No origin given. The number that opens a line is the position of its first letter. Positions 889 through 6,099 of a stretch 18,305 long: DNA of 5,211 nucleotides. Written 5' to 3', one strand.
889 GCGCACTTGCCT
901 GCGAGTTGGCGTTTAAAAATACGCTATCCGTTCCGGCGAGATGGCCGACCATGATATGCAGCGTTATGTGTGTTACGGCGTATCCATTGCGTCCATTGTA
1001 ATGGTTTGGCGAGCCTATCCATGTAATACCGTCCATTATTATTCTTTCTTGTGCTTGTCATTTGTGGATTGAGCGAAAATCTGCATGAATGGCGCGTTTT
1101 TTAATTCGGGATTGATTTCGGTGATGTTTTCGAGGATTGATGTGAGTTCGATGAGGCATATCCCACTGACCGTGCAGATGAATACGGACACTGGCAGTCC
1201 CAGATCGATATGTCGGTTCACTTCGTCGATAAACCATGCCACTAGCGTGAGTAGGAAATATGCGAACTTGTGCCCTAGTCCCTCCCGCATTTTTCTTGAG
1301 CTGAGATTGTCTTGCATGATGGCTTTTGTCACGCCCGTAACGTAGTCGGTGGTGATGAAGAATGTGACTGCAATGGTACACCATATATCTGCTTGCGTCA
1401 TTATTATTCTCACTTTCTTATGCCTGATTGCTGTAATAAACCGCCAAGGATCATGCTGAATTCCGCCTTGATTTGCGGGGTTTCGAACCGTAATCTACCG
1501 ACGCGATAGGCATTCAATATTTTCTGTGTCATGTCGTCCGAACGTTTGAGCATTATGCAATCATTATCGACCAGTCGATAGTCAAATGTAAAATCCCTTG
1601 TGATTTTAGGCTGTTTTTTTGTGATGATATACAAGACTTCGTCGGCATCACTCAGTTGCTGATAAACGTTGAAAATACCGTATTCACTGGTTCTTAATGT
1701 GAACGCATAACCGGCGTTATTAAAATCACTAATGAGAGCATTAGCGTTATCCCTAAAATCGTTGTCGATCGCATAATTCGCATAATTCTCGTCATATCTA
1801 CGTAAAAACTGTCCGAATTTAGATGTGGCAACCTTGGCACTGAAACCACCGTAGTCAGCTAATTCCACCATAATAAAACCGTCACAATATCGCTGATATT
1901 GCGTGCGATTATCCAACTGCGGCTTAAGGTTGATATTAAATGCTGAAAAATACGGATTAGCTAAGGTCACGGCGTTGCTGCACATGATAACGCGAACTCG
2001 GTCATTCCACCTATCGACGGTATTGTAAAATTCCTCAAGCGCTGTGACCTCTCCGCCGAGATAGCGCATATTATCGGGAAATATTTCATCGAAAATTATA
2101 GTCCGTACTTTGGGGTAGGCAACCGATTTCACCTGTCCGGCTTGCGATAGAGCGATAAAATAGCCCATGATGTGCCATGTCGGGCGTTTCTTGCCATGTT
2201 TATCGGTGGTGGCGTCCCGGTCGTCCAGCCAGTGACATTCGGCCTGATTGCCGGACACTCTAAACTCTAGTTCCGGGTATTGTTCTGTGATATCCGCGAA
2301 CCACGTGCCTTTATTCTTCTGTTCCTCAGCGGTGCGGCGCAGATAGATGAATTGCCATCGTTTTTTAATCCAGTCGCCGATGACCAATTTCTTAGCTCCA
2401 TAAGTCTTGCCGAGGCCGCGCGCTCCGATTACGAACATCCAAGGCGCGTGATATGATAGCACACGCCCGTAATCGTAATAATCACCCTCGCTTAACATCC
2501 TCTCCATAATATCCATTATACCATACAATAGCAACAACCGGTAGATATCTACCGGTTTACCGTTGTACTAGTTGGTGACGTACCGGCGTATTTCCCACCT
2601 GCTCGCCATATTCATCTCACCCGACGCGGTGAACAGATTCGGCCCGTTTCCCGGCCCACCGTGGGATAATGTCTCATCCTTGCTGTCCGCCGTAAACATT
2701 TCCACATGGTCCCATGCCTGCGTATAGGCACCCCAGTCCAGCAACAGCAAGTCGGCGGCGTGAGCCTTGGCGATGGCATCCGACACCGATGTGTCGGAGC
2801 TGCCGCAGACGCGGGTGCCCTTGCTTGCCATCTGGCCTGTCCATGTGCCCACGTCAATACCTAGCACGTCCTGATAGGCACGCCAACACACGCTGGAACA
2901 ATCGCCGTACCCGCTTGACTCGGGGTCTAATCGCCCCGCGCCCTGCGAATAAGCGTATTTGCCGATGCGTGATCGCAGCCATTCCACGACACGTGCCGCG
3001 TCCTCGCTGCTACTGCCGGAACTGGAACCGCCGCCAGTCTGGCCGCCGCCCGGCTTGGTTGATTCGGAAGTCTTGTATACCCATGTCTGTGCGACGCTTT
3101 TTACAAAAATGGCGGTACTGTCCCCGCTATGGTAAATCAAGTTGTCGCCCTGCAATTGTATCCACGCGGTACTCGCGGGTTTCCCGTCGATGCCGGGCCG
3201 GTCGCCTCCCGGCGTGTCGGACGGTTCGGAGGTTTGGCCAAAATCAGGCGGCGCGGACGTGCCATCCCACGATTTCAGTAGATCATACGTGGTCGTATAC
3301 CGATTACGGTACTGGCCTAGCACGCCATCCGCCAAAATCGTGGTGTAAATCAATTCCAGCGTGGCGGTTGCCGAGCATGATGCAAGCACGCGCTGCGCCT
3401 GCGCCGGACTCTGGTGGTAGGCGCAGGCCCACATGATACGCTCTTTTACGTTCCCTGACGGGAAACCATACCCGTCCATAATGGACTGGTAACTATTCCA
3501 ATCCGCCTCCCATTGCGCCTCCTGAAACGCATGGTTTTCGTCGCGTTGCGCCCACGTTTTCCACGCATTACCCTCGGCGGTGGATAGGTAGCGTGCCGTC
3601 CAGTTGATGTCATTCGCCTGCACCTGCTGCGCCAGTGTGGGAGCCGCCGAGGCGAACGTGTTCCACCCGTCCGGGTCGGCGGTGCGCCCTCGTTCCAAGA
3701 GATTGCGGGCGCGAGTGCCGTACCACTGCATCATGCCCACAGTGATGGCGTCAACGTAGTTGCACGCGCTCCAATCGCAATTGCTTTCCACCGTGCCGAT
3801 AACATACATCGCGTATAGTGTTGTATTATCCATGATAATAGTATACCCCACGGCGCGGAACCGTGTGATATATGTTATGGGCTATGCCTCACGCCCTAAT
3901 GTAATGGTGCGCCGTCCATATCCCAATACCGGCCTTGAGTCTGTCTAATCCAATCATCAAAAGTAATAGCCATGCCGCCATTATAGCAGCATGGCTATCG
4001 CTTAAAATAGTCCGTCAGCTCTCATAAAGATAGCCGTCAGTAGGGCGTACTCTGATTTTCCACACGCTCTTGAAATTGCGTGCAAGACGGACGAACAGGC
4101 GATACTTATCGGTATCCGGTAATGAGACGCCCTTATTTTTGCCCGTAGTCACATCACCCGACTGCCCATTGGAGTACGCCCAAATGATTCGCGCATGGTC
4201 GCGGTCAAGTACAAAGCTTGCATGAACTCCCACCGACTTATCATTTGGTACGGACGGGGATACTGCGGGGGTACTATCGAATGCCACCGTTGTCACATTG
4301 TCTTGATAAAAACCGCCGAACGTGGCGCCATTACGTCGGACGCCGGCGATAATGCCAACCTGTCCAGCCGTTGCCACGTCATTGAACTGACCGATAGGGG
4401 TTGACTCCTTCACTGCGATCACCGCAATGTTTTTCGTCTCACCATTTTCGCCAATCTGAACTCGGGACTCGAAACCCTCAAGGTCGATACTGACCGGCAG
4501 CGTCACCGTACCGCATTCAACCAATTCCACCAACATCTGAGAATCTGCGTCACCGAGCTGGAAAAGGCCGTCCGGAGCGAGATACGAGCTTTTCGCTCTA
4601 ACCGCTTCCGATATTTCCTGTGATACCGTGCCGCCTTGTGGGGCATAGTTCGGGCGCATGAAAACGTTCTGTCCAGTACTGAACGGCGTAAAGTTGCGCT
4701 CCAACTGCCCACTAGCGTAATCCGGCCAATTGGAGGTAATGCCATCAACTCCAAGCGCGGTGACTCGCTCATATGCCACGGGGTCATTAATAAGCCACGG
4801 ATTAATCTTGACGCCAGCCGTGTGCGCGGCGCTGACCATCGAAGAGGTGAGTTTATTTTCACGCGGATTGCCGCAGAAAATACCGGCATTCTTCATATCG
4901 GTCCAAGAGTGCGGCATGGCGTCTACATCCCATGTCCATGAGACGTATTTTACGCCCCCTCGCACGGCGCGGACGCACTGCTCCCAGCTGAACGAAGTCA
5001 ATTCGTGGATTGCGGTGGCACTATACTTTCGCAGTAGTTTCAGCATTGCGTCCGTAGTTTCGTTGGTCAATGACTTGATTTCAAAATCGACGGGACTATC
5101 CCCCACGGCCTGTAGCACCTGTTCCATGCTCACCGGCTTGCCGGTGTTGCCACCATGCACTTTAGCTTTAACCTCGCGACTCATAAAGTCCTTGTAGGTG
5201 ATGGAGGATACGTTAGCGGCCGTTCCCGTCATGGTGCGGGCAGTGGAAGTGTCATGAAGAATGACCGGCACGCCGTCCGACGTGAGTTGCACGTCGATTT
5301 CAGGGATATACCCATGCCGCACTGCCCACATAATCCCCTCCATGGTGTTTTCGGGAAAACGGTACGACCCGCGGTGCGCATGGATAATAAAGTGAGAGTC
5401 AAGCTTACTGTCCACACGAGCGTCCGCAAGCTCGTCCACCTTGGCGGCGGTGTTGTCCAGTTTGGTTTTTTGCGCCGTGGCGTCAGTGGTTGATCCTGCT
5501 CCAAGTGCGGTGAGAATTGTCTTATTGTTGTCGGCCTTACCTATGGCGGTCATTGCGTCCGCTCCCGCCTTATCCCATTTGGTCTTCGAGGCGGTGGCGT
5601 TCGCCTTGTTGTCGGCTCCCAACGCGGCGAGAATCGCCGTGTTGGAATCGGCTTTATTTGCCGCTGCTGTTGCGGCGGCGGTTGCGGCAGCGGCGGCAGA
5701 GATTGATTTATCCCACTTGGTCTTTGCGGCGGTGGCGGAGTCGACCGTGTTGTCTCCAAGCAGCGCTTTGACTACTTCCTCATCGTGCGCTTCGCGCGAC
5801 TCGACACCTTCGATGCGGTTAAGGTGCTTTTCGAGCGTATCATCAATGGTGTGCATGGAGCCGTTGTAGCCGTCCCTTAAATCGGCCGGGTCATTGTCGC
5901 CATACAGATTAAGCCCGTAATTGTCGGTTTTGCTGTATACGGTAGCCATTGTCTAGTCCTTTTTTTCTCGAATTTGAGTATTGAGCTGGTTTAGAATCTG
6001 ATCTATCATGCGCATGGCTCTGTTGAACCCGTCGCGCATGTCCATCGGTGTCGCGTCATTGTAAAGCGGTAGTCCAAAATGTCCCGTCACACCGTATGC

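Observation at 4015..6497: Three consecutive ORFs share one tail-fibre anchor motif; two are stubs, and one is in frame with the GDPD fibre across a single TAG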

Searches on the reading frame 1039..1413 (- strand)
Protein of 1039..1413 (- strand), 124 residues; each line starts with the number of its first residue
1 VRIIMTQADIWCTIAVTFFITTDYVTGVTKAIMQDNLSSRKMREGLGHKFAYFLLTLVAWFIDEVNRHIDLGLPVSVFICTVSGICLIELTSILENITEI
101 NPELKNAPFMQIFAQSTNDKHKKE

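Call 87: search_protein_families(library=pfam, proteins=[window:1039-1413:-], max_evalue=0.01)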
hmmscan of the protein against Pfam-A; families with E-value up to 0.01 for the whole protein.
window:1039-1413:- (124 aa): 1 family
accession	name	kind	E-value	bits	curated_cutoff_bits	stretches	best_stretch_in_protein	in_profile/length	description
PF05105.17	Phage_holin_4_1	-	2.2e-16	60.4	22.2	1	11-102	12-101/116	Bacteriophage holin family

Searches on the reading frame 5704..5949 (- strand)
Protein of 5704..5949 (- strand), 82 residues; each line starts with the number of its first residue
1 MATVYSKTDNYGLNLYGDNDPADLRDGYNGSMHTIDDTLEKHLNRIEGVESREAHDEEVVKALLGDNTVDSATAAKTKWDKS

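Call 51: search_dna_similar(query=window:5704-5949:-, collection=phages, mode=protein, max_evalue=0.01, max_rows=40)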
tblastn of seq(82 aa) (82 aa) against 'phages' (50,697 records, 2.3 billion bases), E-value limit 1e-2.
Records with a match: 5; places in all: 10; records where one place covers at least 80% of the query: 3.
Best place of each record, by identity: 90-95% 1; 60-80% 4.
By first word of the organism name: Bifidobacterium 5.
By host as written in the record: Bifidobacterium dentium DA811 4; Bifidobacterium pseudocatenulatum U19 1.
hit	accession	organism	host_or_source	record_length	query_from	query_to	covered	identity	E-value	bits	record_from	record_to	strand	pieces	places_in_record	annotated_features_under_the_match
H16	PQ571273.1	Bifidobacterium phage BP1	Bifidobacterium pseudocatenulatum U19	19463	1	82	100%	90.2%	7e-45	158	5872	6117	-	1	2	pectate lyase 3 domain-containing protein | hypothetical protein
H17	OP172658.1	Bifidobacterium phage BD811P1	Bifidobacterium dentium DA811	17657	1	68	83%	61.6%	6e-20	87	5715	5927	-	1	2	hypothetical protein (x2)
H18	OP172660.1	Bifidobacterium phage BD811P3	Bifidobacterium dentium DA811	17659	1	68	83%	61.6%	8e-20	87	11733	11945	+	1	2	hypothetical protein (x2)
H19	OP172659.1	Bifidobacterium phage BD811P2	Bifidobacterium dentium DA811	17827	1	51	62%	78.4%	1e-20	89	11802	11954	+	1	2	hypothetical protein (x2)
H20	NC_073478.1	Bifidobacterium phage BD811P2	Bifidobacterium dentium DA811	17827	1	51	62%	78.4%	1e-20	89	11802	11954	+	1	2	hypothetical protein (x2)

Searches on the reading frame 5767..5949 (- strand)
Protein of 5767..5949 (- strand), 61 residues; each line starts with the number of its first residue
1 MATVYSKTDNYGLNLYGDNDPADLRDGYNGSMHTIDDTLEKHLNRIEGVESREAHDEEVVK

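Call 26: search_solved_structures(query=A1, max_evalue=10, show_alignments=4)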
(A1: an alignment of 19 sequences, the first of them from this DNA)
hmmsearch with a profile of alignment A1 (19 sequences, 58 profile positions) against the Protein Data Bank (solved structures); distinct sequences matched with E-value up to 10: 2.
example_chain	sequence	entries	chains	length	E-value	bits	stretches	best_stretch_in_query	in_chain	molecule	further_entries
5zuv_A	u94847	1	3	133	0.21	14.6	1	25-54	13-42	Spike glycoprotein,Spike glycoprotein,inhibitor EK1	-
5yl9_A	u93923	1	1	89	0.63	13.1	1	25-54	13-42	Spike glycoprotein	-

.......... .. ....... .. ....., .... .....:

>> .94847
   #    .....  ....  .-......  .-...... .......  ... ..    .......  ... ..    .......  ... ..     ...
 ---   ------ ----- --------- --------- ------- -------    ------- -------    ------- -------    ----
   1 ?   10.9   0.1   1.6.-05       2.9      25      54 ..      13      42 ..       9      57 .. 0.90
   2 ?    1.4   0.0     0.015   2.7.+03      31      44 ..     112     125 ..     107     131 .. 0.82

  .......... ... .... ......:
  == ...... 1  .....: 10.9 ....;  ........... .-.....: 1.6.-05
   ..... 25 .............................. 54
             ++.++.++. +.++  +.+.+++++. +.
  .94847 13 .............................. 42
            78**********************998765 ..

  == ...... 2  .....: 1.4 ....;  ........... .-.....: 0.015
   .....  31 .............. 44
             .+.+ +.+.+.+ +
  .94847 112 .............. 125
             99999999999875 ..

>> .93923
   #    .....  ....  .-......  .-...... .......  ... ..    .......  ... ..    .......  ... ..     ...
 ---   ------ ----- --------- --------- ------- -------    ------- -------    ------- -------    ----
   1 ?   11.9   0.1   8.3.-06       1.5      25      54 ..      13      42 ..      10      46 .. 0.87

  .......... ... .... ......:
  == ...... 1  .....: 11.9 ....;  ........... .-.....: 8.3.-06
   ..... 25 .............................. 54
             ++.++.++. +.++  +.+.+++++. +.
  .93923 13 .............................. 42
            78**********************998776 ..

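Call 27: search_protein_families(library=pfam, alignment_id=A1, max_evalue=10)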
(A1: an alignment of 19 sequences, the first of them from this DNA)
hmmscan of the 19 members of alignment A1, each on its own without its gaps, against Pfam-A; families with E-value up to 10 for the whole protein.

A. member 1, seq(61 aa): 0 families

B. families by the number of members that match (of 19 scanned): 3 families
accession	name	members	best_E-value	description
PF09397.16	FtsK_gamma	1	0.067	Ftsk gamma domain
PF13519.12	VWA_2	1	0.086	von Willebrand factor type A domain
PF09166.15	Biliv-reduc_cat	1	0.1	Biliverdin reductase, catalytic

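Call 33: find_homologous_proteins(query=A1, max_evalue=0.001)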
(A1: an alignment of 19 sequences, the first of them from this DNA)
Query A1 (19 sequences) (61 aa, profile of the alignment): 123 proteins with E <= 0.001 among 217 candidates; the best 120 are listed.
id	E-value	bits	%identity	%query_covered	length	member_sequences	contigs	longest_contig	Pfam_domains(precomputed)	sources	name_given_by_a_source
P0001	5.2e-22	95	32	72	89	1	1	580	-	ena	-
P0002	5.6e-21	92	41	66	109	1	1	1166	-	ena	-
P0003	6.2e-21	92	38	80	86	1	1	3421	-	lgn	-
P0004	1.1e-20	91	36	72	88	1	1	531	-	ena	-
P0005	1.3e-20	91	34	80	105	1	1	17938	-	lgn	-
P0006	1.6e-20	90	38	72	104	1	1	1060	-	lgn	-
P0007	3.8e-20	89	38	72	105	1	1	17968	-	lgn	-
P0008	1.2e-19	87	38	72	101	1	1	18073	-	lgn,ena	-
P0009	1.3e-19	87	32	80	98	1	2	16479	-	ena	-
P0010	1.7e-19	87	35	79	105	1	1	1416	-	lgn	-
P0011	2.2e-19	87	37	79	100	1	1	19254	-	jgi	jgi:hypothetical protein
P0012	3.3e-19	86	34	80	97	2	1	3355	-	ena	-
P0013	3.4e-19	86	35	56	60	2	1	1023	-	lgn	-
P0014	3.6e-19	86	28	95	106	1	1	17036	-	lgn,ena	-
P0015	3.7e-19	86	32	61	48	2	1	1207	-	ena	-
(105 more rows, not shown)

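Call 62: search_protein_representatives(alignment_id=A3)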
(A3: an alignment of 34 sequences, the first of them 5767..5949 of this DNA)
Query: 34 sequences, 61 profile positions. Proteins with E-value up to 0.001 (for the whole library): 5760; up to 1e-10: 2189; up to 1e-30: 1. The best 150 are listed.
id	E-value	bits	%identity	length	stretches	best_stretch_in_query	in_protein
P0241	1.9e-32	127.0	-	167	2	1-56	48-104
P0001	2.0e-23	98.1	-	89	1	1-58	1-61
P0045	3.4e-23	97.4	-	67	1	1-57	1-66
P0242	1.9e-22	95.0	-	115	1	1-57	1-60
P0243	6.5e-22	93.3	-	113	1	1-56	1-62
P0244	6.5e-22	93.3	-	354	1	1-58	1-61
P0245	4.9e-21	90.5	-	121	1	1-52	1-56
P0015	8.1e-21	89.8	-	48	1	1-46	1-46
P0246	9.9e-21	89.5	-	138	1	1-56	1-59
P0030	1.2e-20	89.2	-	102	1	1-50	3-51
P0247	2.3e-20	88.3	-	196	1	1-57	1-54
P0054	2.3e-20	88.3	-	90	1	1-56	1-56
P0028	2.6e-20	88.2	-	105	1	1-57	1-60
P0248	4.1e-20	87.5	-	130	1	1-58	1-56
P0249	5.2e-20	87.2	-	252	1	1-57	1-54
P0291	3.7e-18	81.2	-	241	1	1-58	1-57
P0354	2.3e-17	78.7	-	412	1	1-46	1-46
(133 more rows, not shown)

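Call 64: find_encoding_contigs(protein=P0354, flank=6000, max_places=2)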
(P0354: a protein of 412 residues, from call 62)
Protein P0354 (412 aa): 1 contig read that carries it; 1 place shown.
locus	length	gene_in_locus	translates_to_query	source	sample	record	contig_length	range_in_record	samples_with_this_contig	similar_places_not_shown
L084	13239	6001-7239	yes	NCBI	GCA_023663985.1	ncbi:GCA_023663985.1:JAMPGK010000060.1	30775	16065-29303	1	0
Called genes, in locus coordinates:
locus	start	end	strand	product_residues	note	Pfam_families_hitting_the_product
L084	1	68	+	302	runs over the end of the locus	PF22768:SPP1_Dit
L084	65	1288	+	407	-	-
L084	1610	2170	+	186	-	-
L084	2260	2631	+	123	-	-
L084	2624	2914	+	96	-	-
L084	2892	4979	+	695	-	PF04860:Phage_portal, PF04233:Phage_Mu_F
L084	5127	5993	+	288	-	-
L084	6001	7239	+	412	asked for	PF05658:YadA_head, PF05662:YadA_stalk (faint)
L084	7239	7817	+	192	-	-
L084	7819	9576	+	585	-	PF13306:LRR_5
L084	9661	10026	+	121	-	-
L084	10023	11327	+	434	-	-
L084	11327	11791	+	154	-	-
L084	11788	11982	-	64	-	-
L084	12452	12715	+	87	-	-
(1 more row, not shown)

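Call 65: find_encoding_contigs(protein=P0291, flank=6000, max_places=2)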
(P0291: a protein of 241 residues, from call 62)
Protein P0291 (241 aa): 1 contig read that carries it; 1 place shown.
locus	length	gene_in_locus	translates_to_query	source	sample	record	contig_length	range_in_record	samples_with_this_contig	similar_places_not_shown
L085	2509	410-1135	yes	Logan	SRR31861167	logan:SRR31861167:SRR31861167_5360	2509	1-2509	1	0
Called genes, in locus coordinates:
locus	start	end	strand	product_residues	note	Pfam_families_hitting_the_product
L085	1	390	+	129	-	?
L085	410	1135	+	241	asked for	PF11839:Alanine_zipper (weak)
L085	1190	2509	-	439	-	?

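Call 69: search_solved_structures(query=A4, max_evalue=10, show_alignments=5)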
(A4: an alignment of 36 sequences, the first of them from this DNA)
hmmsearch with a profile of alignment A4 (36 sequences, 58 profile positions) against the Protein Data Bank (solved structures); distinct sequences matched with E-value up to 10: 1.
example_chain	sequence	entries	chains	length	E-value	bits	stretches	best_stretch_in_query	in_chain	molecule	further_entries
5zuv_A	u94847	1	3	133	0.46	13.6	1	25-55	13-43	Spike glycoprotein,Spike glycoprotein,inhibitor EK1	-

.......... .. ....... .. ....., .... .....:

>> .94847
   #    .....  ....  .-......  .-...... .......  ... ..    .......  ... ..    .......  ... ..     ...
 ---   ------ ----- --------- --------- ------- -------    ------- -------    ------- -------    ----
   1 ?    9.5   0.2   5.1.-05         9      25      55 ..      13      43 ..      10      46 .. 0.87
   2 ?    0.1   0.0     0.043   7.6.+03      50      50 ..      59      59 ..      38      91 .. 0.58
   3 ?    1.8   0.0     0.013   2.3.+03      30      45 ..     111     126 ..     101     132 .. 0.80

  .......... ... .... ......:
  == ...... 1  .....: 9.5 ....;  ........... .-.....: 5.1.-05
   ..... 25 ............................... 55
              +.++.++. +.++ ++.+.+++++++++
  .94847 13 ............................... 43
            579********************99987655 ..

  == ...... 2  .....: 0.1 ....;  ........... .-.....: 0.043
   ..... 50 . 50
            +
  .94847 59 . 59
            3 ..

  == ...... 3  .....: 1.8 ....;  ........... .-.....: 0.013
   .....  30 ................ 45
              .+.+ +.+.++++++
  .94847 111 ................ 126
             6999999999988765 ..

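Call 70: search_protein_families(library=phrogs, alignment_id=A4, max_evalue=1)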
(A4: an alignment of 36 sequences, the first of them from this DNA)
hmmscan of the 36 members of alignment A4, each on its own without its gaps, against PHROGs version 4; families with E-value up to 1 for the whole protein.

A. member 1, seq(58 aa): 2 families
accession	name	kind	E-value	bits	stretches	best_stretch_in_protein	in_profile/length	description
phrog_26142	-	unknown function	0.016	16.4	1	18-44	44-70/73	-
phrog_36395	-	unknown function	0.3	12.4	1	26-55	26-55/71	-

B. families by the number of members that match (of 36 scanned): 24 families
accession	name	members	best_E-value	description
phrog_25931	-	7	0.037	-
phrog_37900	-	4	0.0044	-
phrog_26142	-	4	0.016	-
phrog_33092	-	2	0.017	-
phrog_15686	-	2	0.053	-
phrog_22681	-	1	0.019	DNA polymerase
phrog_36988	-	1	0.026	-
phrog_6136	-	1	0.036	-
phrog_699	-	1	0.044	-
phrog_805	-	1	0.052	internal virion protein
phrog_819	-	1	0.054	tail protein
phrog_12106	-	1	0.062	-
phrog_11474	-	1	0.067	-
phrog_24317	-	1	0.079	-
phrog_10146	-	1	0.084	-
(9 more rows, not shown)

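Call 82: find_encoding_contigs(protein=P0241, flank=5000, max_places=3)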
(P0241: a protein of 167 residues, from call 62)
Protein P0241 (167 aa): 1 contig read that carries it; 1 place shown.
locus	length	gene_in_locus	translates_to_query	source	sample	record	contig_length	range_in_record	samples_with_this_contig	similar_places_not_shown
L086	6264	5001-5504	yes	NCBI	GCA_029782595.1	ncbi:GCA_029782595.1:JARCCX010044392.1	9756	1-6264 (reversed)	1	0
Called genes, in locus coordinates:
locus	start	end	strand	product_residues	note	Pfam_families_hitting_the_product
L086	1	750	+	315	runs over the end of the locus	PF05352:Phage_connector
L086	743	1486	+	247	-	-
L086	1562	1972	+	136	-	-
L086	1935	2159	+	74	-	-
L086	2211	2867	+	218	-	-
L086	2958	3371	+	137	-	-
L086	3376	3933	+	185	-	-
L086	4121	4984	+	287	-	-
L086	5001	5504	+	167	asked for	-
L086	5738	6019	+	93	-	-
